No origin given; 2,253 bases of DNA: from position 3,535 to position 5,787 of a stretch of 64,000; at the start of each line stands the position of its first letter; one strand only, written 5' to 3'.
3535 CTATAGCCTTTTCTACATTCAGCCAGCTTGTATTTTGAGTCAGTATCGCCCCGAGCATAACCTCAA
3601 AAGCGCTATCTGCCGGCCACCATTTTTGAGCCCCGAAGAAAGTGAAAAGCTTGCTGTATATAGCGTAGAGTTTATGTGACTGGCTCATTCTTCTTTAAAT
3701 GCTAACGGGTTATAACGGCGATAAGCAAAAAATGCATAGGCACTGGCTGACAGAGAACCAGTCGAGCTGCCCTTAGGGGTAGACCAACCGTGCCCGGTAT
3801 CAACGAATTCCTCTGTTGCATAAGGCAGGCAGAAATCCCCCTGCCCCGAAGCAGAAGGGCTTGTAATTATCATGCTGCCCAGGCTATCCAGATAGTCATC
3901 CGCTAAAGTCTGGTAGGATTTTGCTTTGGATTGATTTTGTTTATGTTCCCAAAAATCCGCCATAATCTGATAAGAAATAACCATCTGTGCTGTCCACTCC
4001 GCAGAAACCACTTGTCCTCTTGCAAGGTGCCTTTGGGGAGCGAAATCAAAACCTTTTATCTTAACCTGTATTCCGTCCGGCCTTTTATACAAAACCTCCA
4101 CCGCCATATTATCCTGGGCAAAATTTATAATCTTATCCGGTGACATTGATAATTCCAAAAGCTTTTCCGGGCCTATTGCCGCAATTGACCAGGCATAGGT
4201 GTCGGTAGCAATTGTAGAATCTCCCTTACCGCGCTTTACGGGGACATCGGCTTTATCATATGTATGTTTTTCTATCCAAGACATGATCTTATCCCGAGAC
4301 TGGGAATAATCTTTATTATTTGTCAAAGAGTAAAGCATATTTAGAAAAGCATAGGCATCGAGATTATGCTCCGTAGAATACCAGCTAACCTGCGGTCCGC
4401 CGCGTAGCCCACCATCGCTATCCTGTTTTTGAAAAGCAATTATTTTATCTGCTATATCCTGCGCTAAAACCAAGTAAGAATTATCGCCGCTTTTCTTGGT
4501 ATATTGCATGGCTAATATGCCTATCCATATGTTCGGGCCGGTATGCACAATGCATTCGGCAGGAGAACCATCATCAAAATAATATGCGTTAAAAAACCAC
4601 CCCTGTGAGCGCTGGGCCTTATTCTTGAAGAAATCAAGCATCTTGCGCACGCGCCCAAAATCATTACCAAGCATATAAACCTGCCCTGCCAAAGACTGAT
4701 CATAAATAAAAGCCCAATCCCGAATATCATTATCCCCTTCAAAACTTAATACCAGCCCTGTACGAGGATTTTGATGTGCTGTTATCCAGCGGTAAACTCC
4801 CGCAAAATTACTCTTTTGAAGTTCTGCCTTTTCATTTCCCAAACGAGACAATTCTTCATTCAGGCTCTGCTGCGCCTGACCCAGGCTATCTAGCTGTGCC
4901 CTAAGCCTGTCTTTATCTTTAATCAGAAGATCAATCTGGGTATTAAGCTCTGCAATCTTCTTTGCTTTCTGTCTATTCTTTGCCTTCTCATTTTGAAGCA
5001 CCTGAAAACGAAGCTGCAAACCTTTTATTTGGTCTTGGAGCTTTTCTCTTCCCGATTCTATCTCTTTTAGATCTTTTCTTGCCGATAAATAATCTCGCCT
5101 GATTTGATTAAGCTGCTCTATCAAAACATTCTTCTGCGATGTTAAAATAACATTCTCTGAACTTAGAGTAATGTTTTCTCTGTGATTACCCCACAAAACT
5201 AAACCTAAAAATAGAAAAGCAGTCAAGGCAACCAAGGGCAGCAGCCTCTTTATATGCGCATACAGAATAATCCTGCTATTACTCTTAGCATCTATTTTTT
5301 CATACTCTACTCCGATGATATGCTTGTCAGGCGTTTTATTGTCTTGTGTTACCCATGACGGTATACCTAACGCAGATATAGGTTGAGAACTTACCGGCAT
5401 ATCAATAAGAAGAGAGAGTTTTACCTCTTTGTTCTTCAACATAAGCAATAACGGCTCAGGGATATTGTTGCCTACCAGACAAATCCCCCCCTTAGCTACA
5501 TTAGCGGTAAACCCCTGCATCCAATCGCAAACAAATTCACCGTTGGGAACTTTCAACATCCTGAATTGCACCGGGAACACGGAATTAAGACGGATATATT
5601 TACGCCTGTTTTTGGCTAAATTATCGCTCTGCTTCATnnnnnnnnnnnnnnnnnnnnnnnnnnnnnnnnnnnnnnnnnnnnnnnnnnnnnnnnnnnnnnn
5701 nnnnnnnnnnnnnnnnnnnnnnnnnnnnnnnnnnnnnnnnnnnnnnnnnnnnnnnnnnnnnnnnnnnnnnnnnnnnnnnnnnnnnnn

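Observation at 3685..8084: Translationally coupled pair: c-di-GMP-type PilZ receptor tethered to an extracytoplasmic (alpha/alpha)6-like domain, plus a TPR/transglutaminase lipoprotein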

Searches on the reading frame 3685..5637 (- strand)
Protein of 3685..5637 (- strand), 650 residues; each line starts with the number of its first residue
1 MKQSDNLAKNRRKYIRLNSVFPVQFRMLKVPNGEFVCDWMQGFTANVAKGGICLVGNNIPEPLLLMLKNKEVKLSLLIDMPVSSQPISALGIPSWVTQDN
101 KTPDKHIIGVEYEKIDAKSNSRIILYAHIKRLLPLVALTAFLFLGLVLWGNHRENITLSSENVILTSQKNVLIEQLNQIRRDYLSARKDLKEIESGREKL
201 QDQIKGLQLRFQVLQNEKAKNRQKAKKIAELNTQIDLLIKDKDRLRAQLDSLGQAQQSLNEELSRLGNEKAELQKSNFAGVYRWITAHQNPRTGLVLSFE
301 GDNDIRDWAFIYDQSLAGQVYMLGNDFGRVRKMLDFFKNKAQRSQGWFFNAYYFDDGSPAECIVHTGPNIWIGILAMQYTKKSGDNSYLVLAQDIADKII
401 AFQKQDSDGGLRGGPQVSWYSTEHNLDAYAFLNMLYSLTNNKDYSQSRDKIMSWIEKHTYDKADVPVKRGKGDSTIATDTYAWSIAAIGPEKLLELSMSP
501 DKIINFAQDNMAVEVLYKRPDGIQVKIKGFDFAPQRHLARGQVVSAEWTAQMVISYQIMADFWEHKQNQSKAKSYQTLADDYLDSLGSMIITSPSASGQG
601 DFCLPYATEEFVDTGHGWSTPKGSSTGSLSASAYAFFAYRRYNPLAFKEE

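Call 3: search_protein_families(library=pfam, proteins=[window:3685-5637:-], max_evalue=1)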
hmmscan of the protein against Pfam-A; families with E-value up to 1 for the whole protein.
window:3685-5637:- (650 aa): 14 families
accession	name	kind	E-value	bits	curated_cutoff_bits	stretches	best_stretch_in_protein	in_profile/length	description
PF03663.20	Glyco_hydro_76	-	5.4e-05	23.3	25.9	1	371-484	91-218/366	Glycosyl hydrolase family 76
PF07238.19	PilZ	-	0.0022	18.8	22.5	1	10-124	1-97/102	PilZ domain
PF03961.19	FapA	-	0.0082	16.2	31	1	181-284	149-248/272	Flagellar Assembly Protein A beta solenoid domain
PF17675.6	APG6_N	-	0.012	16.5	45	1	166-224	45-103/132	Apg6 coiled-coil region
PF07470.19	Glyco_hydro_88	-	0.024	14.1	26.6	1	370-462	77-170/352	Glycosyl Hydrolase Family 88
PF10473.14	CENP-F_leu_zip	-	0.051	14.1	34.5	1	184-277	6-103/140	Leucine-rich repeats of kinetochore protein Cenp-F/LEK1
PF16471.10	JIP_LZII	-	0.073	13.8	30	1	153-208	12-67/71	JNK-interacting protein leucine zipper II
PF14854.11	LURAP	-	0.09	13.1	25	1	190-262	7-79/118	Leucine rich adaptor protein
PF13851.11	GAS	-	0.22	11.3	32.3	1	172-268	31-127/200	Growth-arrest specific micro-tubule binding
PF13166.12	AAA_13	-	0.25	10.4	36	1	170-290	375-494/713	AAA domain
PF20492.3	ERM_helical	-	0.41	11.1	40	1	168-275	7-111/120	Ezrin/radixin/moesin, alpha-helical domain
PF25450.1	Rab11-FIP3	-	0.51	11.1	31.9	0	172-227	66-121/125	Rab11-FIP3-like domain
PF08614.16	ATG16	-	0.66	10.5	33.7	0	180-285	80-189/200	Autophagy protein 16 (ATG16)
PF01496.24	V_ATPase_I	-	0.93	7.8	30.7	0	174-271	16-114/815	V-type ATPase 116kDa subunit family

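Call 4: search_protein_families(library=ncbifam, proteins=[window:3685-5637:-], max_evalue=1)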
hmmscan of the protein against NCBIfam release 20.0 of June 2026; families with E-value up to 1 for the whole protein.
window:3685-5637:- (650 aa): 21 families
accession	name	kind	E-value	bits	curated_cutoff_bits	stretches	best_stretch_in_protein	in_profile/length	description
NF045780.1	TrlF_fam_ATP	equivalog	8.1e-05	21.5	350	1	154-271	436-682/944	TrlF family AAA-like ATPase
NF045487.1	ASRP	equivalog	0.00014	20.6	300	1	187-275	316-404/593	archaea-specific SMC-related protein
TIGR02168.1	SMC_prok_B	equivalog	0.003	15.4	567.35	1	164-275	299-414/1181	chromosome segregation protein SMC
TIGR02231.1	TIGR02231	subfamily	0.0038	16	112.6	1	174-297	71-197/524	mucoidy inhibitor MuiA family protein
NF006542.0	PRK09039.1-1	equivalog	0.0055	15.7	388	1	137-274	33-164/627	peptidoglycan -binding protein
TIGR04211.1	SH3_and_anchor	equivalog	0.0092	15.6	65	1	168-270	60-162/198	TIGR04211 family SH3 domain-containing protein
TIGR03109.2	exosort_XrtA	exception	0.034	13.6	208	1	18-56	110-148/261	exosortase A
NF040788.1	S-lay_SlaB_Mtsph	equivalog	0.036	13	700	1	209-276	298-365/416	S-layer protein SlaB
NF053712.1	repair_DEAH_YoaA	equivalog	0.049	12.3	680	1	171-286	245-361/630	DNA repair helicase YoaA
TIGR02169.1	SMC_prok_A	equivalog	0.049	11.3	729.4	1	176-273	346-440/1165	chromosome segregation protein SMC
NF041034.1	Rad50_Sulf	equivalog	0.054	11.3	1000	1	159-276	558-671/872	DNA double-strand break repair ATPase Rad50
TIGR01843.1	type_I_hlyD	subfamily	0.066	12.2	208.65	1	158-272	127-241/422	HlyD family type I secretion periplasmic adaptor subunit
NF010725.0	PRK14127.1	equivalog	0.067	13.6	91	0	175-226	33-84/111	cell division regulator GpsB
NF002572.0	PRK02224.1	equivalog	0.083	11.1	1087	1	166-269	198-301/888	DNA double-strand break repair ATPase Rad50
NF045831.1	restrict_HinfI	equivalog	0.1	11.9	175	1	187-243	94-151/264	HinfI family type II restriction enzyme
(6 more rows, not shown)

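Call 5: find_homologous_proteins(query=window:3685-5637:-)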
Query window:3685-5637:- (650 aa): 1302 proteins with E <= 0.001 among 8000 candidates; the best 120 are listed.
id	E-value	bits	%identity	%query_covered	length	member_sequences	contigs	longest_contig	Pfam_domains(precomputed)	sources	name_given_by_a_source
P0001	0.0e+0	1483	100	100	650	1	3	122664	-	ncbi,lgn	-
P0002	5.7e-232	789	54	100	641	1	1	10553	-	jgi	-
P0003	1.0e-229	782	55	99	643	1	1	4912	PF07238.20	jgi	jgi:hypothetical protein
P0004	2.4e-229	781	53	99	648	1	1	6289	-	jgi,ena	-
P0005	7.0e-229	779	53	100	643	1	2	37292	PF07238.20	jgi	jgi:outer membrane murein-binding lipoprotein Lpp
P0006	2.2e-228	778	54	98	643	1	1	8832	PF07238.20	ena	-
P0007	2.4e-228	778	53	99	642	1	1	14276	-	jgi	jgi:hypothetical protein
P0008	4.5e-228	777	55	100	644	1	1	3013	PF07238.20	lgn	-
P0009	1.5e-227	775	54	100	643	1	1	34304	PF07238.20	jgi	jgi:outer membrane murein-binding lipoprotein Lpp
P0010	1.7e-227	775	54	100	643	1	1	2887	PF07238.20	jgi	jgi:low affinity Fe/Cu permease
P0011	3.1e-227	774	54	100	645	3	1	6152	-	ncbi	-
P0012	6.8e-227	773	52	100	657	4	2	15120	PF07238.20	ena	-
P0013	7.0e-227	773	53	100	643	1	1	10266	PF07238.20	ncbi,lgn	-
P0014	9.3e-227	772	53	100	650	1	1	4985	PF07238.20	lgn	-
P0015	2.7e-226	771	53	100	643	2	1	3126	PF07238.20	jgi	-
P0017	2.6e-225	767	53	100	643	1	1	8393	PF07238.20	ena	-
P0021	1.3e-224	765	53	100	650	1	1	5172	PF07238.20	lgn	-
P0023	3.6e-224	764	52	100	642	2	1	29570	PF07238.20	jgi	-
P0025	7.1e-224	763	53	100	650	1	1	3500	PF07238.20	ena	-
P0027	8.8e-224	762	52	100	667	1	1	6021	PF07238.20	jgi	jgi:hypothetical protein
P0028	8.9e-224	762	53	100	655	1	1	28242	PF07238.20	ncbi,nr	ncbi:MAG: PilZ domain-containing protein [Candidatus Omnitrophota bacterium]|nr:PilZ domain-containi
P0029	1.6e-223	762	53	100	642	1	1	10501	PF07238.20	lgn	-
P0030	2.8e-223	761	53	100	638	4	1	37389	PF07238.20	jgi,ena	-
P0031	3.8e-223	760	52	100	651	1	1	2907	PF07238.20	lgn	-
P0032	4.2e-223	760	52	100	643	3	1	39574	PF07238.20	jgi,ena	-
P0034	7.1e-223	759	53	99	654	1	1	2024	PF07238.20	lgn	-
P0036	1.4e-222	758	53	100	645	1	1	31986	PF07238.20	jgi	jgi:outer membrane murein-binding lipoprotein Lpp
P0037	1.8e-222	758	53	100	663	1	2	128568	PF07238.20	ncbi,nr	ncbi:MAG: PilZ domain-containing protein [Candidatus Omnitrophica bacterium]|nr:PilZ domain-containi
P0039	6.6e-222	756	52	100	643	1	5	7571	PF07238.20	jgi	jgi:TolA-binding protein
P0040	6.7e-222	756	53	100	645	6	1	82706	PF07238.20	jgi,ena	-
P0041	1.2e-221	755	51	100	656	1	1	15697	PF07238.20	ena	-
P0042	1.6e-221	755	53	100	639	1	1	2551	PF07238.20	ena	-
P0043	1.9e-221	755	52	98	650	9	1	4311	PF07238.20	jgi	-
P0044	1.9e-221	755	53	99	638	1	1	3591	PF07238.20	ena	-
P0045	3.4e-221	754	53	99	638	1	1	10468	PF07238.20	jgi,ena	-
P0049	4.5e-221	753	52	100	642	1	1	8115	PF07238.20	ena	-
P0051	9.1e-221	752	53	100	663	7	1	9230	PF07238.20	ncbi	-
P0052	1.5e-220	752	51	100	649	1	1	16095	PF07238.20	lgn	-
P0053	1.7e-220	752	52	100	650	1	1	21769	PF07238.20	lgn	-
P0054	1.7e-220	752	54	98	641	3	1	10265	PF07238.20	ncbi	-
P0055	1.7e-220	752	53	100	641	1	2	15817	PF07238.20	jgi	jgi:hypothetical protein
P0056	1.9e-220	751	52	100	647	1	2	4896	PF07238.20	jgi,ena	-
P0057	2.0e-220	751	53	100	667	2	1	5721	PF07238.20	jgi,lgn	-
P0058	2.4e-220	751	53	100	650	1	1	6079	PF07238.20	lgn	-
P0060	3.3e-220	751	51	100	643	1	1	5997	PF07238.20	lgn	-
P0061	3.7e-220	750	53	100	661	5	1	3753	PF07238.20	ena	-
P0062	8.9e-220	749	52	100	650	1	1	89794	PF07238.20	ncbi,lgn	-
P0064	1.6e-219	748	53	100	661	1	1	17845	PF07238.20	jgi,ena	-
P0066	1.9e-219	748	51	100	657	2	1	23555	PF07238.20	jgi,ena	-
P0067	2.8e-219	748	52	100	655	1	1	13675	PF07238.20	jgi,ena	-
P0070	5.4e-219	747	52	100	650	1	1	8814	PF07238.20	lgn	-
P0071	7.2e-219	746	51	100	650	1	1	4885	PF07238.20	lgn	-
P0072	8.9e-219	746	52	100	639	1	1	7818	PF07238.20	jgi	-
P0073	9.7e-219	746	52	99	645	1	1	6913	PF07238.20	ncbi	-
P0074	1.3e-218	745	52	100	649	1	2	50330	PF07238.20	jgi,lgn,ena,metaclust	metaclust:\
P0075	1.3e-218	745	51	100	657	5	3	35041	PF07238.20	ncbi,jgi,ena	ncbi:MAG: PilZ domain-containing protein [Candidatus Omnitrophota bacterium]|jgi:outer membrane mure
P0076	1.3e-218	745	50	100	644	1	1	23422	PF07238.20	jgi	jgi:hypothetical protein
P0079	2.6e-218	744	51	100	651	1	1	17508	PF07238.20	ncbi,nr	ncbi:MAG: PilZ domain-containing protein [Candidatus Omnitrophica bacterium]|nr:PilZ domain-containi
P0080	2.9e-218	744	51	99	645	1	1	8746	PF07238.20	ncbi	-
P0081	2.9e-218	744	51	99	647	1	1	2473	PF07238.20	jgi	-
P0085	6.7e-218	743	51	100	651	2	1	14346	PF07238.20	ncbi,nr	ncbi:MAG: PilZ domain-containing protein [Candidatus Omnitrophica bacterium]|nr:PilZ domain-containi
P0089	1.2e-217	742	53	99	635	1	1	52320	PF07238.20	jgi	-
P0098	2.4e-217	741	52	100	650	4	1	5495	PF07238.20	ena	-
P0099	2.8e-217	741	52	100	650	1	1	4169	PF07238.20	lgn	-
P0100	3.3e-217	741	52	100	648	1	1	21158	PF07238.20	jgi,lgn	jgi:hypothetical protein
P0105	5.5e-217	740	51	100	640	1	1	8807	PF07238.20,PF03663.21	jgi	jgi:hypothetical protein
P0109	8.5e-217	739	51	99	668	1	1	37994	PF07238.20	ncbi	ncbi:MAG: PilZ domain-containing protein [Candidatus Omnitrophota bacterium]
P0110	1.3e-216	739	51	100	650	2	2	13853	PF07238.20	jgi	-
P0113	2.4e-216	738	52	99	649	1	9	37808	PF07238.20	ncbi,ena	-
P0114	3.8e-216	737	51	100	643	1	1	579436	-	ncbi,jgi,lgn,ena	ncbi:MAG: PilZ domain-containing protein [Candidatus Omnitrophota bacterium]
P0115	3.9e-216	737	51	100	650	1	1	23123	PF07238.20,PF03663.21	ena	-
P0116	4.1e-216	737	52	100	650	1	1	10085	PF07238.20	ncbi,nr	ncbi:MAG: hypothetical protein NC908_01685 [Candidatus Omnitrophica bacterium]|nr:hypothetical prote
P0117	5.0e-216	737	50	100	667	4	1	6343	PF07238.20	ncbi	-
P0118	6.3e-216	736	51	99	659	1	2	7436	PF07238.20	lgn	-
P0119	1.2e-215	736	51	100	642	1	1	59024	PF07238.20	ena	-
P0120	1.3e-215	735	53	98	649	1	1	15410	PF07238.20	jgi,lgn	jgi:hypothetical protein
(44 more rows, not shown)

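Call 9: find_encoding_contigs(protein=P0114, flank=8000, max_places=2)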
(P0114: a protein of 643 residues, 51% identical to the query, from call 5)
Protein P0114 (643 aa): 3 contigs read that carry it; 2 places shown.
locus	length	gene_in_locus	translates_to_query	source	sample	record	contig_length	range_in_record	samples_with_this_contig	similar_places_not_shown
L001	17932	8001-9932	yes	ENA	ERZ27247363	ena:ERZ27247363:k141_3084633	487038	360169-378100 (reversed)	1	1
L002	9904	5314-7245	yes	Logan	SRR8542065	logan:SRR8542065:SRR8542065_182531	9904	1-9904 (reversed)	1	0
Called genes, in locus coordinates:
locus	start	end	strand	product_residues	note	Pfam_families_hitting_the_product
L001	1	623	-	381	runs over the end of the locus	PF04055:Radical_SAM, PF13186:SPASM (weak)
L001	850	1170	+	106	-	PF01588:tRNA_bind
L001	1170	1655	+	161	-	PF03692:CxxCxxCC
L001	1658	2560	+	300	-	PF09924:LPG_synthase_C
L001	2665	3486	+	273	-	PF00929:RNase_T, PF13482:RNase_H_2 (weak), PF13280:WYL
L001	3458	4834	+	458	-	PF04715:, PF00425:Chorismate_bind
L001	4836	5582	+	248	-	PF01063:Aminotran_4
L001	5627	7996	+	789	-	PF13432:TPR_16 (faint), PF12895:ANAPC3, PF12969:DUF3857, PF01841:Transglut_core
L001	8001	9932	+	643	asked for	-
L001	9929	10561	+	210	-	PF00730:HhH-GPD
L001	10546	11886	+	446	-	PF00349:Hexokinase_1, PF03727:Hexokinase_2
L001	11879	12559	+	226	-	-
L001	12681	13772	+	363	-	PF04389:Peptidase_M28 (weak), PF01546:Peptidase_M20, PF07687:M20_dimer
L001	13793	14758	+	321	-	PF09754:PAC2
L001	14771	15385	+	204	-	PF00702:Hydrolase, PF13419:HAD_2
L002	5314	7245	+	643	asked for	-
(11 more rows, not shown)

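Call 10: find_related_loci(query=A1, collection=genome_contigs, flank=7000)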
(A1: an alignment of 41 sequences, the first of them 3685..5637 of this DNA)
Query A1 (650 aa) in genome_contigs; peptide patterns used: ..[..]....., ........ (x = any residue, [..] = any of these).
348 stretches matched a pattern; 341 encode a relative of the query (tblastn E <= 1e-3); the best 80 are kept; 80 distinct loci.
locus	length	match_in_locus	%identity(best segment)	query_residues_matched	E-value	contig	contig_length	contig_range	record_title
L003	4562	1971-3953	53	1-648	0e+0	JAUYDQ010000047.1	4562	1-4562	MAG: Candidatus Omnitrophota bacterium isolate C20_metabat.bin.43 C20_k141_473160, whole genome shotgun sequence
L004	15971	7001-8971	52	1-649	0e+0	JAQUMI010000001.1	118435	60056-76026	MAG: Candidatus Omnitrophota bacterium isolate STD1_150 NODE_315_length_118435_cov_6.533464_Sandtown_D1, whole genome sh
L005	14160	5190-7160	52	1-649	0e+0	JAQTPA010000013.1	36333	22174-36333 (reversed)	MAG: Candidatus Omnitrophota bacterium isolate STB_105 NODE_2414_length_36333_cov_20.861542_Sandtown_B, whole genome sho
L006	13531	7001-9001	51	1-648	0e+0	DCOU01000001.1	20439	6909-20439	MAG TPA_asm: Candidatus Omnitrophica bacterium UBA1562 UBA1562_contig_4307, whole genome shotgun sequence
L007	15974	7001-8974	52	1-650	0e+0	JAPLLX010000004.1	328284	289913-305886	MAG: Candidatus Omnitrophota bacterium isolate LacPavin_0920_WC90_MAG_43_22 LacPavin_0920_WC90_scaffold_61939, whole gen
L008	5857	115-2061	52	2-649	0e+0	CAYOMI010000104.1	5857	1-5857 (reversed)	MAG TPA_asm: uncultured Planctomycetales bacterium isolate SRP098346_co1_93 genome assembly, contig: NODE_19912_length_5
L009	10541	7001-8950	52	1-649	0e+0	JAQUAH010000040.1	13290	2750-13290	MAG: Candidatus Omnitrophota bacterium isolate STC_8 NODE_10536_length_13290_cov_3.058725_Sandtown_C, whole genome shotg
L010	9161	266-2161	54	8-645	0e+0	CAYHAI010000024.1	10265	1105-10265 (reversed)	MAG TPA_asm: uncultured Planctomycetales bacterium isolate ERP119294_co2_437 genome assembly, contig: k141_412103, whole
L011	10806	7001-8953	51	1-649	0e+0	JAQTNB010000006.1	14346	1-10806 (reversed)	MAG: Candidatus Omnitrophota bacterium isolate STA_54 NODE_8224_length_14346_cov_2.724594_Sandtown_A, whole genome shotg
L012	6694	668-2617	51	1-649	0e+0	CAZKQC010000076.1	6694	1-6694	MAG TPA_asm: uncultured Planctomycetales bacterium isolate SRP098346_co1_321 genome assembly, contig: NODE_16188_length_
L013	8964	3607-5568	51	1-649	0e+0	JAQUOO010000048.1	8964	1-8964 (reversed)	MAG: Candidatus Omnitrophota bacterium isolate STD1_202 NODE_23612_length_8964_cov_4.560371_Sandtown_D1, whole genome sh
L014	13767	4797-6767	51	1-649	0e+0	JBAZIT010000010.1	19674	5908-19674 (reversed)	MAG: Candidatus Omnitrophota bacterium isolate SO_2017_LW4_101 scaffold_3517_c1_LW137-91_2017, whole genome shotgun sequ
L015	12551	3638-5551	52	1-644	0e+0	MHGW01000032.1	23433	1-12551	MAG: Omnitrophica WOR_2 bacterium RIFCSPLOWO2_01_FULL_41_12 rifcsplowo2_01_scaffold_3671, whole genome shotgun sequence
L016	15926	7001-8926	51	3-649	0e+0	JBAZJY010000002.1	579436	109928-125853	MAG: Candidatus Omnitrophota bacterium isolate SO_2017_LW4_130 scaffold_41_c1_LW137-91_2017, whole genome shotgun sequen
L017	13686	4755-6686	52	7-649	0e+0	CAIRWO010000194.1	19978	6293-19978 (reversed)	MAG: Candidatus Omnitrophica bacterium isolate A4_bin-512 genome assembly, contig: bin-512:194/218, whole genome shotgun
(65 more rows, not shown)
